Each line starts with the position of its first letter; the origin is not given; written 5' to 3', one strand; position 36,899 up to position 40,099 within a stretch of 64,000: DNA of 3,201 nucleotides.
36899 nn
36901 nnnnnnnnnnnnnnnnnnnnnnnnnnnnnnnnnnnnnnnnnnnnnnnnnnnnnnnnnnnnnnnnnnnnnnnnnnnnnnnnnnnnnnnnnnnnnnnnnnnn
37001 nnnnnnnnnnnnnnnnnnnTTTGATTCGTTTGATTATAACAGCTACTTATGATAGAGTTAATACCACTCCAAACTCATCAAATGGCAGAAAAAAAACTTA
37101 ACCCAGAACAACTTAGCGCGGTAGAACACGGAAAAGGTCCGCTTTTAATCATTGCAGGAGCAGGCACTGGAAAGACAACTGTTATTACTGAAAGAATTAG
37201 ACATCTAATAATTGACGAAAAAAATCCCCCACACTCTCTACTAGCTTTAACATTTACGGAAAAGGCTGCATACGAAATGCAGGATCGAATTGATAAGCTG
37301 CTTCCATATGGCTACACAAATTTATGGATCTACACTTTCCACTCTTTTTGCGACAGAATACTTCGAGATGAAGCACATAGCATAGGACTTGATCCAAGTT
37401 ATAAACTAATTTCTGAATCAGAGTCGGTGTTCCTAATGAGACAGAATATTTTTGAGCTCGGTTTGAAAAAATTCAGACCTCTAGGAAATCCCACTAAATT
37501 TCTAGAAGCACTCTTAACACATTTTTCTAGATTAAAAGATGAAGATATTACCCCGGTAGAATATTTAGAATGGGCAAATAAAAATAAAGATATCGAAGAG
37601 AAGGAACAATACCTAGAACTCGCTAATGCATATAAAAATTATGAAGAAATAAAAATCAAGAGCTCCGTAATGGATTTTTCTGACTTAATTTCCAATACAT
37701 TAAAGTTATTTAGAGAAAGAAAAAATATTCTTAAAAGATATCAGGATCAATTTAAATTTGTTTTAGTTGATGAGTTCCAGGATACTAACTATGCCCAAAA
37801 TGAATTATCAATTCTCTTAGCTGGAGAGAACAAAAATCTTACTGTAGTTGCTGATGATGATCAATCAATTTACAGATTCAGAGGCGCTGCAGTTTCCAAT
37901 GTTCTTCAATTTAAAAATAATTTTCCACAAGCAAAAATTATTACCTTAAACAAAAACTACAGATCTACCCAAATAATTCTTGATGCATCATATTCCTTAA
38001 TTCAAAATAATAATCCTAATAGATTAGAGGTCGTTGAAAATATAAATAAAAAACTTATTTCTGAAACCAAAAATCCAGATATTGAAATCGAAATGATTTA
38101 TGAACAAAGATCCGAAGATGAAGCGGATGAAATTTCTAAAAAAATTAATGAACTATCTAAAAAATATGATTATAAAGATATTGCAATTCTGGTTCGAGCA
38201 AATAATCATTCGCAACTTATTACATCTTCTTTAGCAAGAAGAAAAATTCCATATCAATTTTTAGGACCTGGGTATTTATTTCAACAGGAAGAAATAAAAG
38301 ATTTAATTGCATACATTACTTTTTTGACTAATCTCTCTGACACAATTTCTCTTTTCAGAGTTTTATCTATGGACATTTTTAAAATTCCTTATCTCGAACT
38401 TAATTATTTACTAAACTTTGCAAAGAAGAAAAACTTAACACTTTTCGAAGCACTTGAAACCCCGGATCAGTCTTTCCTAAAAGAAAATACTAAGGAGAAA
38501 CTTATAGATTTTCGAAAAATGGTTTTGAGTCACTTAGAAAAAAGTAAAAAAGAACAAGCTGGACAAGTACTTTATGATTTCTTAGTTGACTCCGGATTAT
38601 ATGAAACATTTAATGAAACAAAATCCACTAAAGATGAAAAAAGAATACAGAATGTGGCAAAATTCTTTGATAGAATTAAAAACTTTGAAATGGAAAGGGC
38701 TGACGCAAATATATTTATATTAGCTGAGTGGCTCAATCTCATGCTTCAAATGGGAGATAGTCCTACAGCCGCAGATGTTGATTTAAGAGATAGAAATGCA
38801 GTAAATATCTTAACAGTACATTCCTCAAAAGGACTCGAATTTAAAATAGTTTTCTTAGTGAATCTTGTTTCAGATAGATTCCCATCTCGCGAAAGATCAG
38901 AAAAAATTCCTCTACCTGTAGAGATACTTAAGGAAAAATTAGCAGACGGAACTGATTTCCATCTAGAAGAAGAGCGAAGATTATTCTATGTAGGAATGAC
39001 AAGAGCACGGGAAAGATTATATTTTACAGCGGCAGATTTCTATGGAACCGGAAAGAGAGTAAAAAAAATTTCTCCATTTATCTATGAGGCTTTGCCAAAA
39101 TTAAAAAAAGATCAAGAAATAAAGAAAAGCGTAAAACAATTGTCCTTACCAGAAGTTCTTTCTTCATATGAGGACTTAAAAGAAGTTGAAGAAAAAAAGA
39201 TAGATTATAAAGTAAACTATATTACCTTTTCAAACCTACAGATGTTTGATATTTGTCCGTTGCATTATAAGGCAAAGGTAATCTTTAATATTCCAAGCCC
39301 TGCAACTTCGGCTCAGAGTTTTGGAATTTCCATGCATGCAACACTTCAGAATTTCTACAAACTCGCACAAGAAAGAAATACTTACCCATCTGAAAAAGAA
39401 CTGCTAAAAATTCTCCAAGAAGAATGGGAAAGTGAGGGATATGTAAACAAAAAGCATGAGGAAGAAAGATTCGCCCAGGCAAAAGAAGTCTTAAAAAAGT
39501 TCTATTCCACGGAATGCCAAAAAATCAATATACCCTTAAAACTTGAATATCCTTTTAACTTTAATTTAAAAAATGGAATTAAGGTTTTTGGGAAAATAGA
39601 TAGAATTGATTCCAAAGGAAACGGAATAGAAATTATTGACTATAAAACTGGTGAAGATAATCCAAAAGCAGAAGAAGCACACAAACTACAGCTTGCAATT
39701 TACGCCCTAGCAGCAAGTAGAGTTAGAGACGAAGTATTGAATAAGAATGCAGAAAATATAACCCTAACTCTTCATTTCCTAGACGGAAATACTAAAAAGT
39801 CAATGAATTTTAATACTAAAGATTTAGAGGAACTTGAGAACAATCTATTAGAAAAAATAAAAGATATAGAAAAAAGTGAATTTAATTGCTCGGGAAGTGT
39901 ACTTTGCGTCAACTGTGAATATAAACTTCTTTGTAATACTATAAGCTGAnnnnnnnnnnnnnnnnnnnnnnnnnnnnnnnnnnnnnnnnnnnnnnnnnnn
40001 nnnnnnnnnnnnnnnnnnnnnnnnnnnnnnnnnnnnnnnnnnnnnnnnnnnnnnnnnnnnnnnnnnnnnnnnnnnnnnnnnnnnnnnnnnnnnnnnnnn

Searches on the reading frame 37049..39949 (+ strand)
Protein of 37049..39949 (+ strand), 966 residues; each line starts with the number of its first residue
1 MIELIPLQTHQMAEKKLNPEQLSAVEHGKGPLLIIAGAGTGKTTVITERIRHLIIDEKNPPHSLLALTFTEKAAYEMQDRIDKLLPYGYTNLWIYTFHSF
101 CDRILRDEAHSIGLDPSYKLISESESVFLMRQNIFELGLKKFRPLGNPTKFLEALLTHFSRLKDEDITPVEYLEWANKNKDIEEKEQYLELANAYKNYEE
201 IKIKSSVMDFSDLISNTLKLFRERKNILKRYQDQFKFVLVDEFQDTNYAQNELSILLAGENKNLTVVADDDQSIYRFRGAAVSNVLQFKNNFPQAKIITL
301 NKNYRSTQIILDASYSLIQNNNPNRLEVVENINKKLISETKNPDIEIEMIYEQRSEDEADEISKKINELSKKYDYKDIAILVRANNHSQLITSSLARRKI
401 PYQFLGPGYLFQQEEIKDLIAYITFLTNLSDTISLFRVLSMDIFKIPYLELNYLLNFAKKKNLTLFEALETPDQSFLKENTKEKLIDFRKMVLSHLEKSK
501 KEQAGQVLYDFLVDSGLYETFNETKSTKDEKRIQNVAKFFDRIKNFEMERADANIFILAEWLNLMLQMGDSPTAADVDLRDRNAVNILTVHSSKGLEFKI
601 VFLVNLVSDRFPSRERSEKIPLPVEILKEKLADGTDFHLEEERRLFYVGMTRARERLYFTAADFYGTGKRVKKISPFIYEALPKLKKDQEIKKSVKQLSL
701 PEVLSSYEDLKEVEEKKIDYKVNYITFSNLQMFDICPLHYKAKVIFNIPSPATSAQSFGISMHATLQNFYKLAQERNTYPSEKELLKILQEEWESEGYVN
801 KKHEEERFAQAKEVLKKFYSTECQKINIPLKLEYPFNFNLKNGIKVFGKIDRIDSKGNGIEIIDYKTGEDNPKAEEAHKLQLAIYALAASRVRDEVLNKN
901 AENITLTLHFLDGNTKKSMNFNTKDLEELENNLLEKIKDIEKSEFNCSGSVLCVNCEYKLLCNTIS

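Call 25: search_protein_families(library=pfam, proteins=[window:37049-39949:+], max_evalue=0.001)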
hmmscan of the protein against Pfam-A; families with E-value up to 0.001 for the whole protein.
window:37049-39949:+ (966 aa): 8 families
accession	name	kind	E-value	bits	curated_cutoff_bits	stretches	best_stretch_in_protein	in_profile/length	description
PF00580.27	UvrD-helicase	-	4.1e-78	263.2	23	1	17-293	1-271/271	UvrD/REP helicase N-terminal domain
PF13361.12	UvrD_C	-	3.2e-59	201.5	25.6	1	298-661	1-347/350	UvrD-like helicase C-terminal domain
PF12705.13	PDDEXK_1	-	2e-34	120.1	22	1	725-963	2-247/247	PD-(D/E)XK nuclease superfamily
PF13245.12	AAA_19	-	1.5e-21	77.4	25.1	1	24-278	4-134/134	AAA domain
PF13538.12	UvrD_C_2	-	8.3e-12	45.2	27.4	2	636-659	28-51/52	UvrD-like helicase C-terminal domain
PF01443.25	Viral_helicase1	-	5e-08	33.5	21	0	227-284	50-108/228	Viral superfamily 1 RNA helicase core domain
PF10926.14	DUF2800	-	1.3e-07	31.6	21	1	786-963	59-233/368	Protein of unknown function (DUF2800)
PF13604.12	AAA_30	-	6e-05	23.3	27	0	16-81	1-66/191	AAA domain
